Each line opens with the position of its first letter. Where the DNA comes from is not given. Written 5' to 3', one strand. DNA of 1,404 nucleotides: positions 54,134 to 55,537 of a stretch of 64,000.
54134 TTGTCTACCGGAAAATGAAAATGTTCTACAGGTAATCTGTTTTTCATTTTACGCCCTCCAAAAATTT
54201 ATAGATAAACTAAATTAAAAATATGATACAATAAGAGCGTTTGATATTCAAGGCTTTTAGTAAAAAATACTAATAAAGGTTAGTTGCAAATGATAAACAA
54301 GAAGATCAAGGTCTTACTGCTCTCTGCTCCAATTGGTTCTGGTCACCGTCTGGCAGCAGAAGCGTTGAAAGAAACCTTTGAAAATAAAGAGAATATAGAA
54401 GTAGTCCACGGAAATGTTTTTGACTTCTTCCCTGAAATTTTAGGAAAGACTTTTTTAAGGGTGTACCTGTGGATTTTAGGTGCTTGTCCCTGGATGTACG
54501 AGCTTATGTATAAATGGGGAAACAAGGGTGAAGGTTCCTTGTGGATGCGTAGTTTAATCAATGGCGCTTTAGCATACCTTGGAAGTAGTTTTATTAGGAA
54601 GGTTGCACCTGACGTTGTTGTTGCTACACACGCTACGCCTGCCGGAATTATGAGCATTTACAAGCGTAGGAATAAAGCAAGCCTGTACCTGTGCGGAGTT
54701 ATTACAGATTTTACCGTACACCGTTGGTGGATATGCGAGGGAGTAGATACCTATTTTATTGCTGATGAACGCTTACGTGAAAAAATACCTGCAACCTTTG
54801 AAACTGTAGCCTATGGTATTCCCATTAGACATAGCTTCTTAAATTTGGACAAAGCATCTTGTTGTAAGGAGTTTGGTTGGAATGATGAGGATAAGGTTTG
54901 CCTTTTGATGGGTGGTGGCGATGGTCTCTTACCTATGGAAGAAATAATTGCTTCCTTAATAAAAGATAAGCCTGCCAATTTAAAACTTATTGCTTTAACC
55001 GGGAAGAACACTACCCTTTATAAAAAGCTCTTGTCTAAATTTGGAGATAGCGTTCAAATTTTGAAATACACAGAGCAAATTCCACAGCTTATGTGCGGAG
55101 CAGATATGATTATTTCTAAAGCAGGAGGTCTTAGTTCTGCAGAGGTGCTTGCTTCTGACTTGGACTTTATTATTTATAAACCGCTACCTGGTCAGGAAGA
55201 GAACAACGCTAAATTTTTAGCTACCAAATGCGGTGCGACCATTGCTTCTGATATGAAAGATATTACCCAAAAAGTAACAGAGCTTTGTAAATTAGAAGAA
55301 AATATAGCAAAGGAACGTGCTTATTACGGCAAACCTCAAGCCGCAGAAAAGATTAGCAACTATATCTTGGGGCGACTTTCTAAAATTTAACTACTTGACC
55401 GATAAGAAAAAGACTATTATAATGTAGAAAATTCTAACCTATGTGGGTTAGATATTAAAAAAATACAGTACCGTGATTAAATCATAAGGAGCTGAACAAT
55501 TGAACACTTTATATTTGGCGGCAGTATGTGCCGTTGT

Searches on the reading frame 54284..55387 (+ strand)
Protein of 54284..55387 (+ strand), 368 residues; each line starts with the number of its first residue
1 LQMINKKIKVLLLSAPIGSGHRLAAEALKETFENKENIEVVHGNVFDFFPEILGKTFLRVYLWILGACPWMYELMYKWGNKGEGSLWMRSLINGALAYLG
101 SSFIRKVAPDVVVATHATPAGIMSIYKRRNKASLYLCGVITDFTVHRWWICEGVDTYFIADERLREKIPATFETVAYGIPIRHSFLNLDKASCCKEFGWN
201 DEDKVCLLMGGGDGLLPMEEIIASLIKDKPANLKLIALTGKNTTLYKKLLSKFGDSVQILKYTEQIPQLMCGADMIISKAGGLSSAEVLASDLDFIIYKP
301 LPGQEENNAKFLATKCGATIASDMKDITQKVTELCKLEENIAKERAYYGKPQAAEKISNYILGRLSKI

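Call 44: search_protein_families(library=pfam, proteins=[window:54284-55387:+], max_evalue=0.001)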
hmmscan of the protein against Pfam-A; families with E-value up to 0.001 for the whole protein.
window:54284-55387:+ (368 aa): 2 families
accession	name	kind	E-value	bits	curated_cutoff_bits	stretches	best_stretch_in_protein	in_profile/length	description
PF06925.17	MGDG_synth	-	3.2e-20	73.3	25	1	21-168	1-152/169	Monogalactosyldiacylglycerol (MGDG) synthase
PF04101.22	Glyco_tran_28_C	-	1.6e-10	41.7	22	1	206-333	2-139/166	Glycosyltransferase family 28 C-terminal domain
